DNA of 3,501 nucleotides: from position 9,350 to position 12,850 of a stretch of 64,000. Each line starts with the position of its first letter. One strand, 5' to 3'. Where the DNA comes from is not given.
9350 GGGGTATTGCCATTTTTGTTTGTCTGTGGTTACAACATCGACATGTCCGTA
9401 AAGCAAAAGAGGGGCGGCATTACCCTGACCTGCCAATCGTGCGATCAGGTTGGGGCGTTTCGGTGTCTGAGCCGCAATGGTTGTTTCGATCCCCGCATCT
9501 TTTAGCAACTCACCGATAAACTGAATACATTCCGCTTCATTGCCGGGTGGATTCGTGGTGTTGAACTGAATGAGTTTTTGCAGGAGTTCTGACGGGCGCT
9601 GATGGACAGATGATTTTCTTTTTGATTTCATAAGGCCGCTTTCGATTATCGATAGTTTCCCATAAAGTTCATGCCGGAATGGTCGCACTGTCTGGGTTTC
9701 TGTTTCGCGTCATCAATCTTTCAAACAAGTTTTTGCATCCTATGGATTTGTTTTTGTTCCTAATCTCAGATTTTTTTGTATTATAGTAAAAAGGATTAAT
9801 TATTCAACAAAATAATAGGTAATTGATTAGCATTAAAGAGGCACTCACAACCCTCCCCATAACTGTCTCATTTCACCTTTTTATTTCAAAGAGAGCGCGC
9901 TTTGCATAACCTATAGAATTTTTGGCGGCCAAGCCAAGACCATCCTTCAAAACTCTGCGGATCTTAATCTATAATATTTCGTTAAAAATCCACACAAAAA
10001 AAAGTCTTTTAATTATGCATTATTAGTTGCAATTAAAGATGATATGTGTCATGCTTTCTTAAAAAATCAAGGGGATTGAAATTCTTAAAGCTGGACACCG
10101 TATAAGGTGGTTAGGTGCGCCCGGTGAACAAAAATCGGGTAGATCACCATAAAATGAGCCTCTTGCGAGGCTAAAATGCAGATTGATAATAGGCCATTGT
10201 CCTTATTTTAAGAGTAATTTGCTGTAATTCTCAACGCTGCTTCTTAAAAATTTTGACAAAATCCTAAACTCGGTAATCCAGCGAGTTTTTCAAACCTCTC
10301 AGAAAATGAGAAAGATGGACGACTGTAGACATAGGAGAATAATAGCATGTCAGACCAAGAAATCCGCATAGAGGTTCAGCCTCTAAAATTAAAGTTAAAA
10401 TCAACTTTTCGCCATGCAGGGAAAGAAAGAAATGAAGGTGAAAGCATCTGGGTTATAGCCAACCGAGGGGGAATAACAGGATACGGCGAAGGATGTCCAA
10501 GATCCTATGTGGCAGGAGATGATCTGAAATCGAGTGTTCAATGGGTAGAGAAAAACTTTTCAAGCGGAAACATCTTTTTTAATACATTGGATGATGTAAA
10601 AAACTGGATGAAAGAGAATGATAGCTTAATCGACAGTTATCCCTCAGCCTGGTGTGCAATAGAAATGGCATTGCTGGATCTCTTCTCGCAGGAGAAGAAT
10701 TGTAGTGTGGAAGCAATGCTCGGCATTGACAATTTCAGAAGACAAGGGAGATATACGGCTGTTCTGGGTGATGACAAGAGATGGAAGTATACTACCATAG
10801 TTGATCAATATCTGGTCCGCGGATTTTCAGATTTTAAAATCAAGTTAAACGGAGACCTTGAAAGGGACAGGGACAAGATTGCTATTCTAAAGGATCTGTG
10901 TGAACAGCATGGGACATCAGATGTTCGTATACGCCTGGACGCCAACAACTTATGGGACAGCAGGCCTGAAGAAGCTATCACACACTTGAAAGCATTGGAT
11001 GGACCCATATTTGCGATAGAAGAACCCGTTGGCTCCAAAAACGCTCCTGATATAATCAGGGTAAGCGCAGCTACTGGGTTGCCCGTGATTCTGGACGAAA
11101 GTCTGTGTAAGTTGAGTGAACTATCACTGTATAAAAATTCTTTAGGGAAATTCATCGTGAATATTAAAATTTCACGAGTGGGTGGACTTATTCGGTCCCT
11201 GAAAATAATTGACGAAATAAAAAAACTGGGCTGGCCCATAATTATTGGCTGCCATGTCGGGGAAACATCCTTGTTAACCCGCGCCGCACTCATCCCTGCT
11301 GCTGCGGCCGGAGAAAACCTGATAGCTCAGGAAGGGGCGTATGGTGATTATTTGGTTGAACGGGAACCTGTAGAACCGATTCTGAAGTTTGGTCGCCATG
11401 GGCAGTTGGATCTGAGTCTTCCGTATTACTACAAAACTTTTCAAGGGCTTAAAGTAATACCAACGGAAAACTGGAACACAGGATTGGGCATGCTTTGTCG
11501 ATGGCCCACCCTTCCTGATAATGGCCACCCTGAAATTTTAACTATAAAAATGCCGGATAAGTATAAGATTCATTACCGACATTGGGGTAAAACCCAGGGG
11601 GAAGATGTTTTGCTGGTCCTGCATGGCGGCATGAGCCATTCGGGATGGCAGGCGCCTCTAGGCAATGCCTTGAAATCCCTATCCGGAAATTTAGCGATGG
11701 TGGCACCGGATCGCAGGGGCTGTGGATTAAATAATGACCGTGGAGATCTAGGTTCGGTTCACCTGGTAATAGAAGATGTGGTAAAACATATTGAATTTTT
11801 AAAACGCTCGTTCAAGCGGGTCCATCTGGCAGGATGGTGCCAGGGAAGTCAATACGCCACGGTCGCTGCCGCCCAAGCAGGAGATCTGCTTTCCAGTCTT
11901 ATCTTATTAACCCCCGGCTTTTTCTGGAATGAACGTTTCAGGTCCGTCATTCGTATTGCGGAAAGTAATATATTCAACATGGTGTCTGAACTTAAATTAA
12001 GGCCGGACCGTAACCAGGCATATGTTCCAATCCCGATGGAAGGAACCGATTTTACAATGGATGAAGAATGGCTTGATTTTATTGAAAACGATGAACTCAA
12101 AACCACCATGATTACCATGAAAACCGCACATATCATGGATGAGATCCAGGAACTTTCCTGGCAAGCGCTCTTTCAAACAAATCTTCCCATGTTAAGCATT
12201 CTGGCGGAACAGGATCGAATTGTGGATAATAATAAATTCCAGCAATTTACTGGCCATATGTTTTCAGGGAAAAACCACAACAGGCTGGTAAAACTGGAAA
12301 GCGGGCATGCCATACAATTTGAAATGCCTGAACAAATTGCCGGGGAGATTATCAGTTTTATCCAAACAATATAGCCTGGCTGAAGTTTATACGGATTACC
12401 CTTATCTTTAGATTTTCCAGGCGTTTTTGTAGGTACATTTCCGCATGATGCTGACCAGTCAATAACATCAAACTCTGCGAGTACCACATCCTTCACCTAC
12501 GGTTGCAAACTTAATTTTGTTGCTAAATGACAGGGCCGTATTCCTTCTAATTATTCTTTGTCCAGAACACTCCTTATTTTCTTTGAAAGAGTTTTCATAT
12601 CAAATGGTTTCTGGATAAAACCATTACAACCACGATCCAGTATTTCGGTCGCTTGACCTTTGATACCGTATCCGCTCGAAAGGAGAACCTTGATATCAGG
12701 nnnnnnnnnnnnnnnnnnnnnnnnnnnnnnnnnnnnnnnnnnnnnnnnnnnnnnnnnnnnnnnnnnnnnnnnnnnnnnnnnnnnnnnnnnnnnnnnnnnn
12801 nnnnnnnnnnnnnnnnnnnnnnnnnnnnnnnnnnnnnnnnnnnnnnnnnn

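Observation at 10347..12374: Enolase-superfamily (MLE-subgroup) domain fused to an alpha/beta-hydrolase that has Cys instead of Ser at the nucleophile elbow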

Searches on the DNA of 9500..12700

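Call 10: search_rna_families(source=window, start=9500, end=12700, threshold=evalue, max_evalue=1)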
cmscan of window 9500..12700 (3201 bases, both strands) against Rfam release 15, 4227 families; matches with E-value up to 1: 0.
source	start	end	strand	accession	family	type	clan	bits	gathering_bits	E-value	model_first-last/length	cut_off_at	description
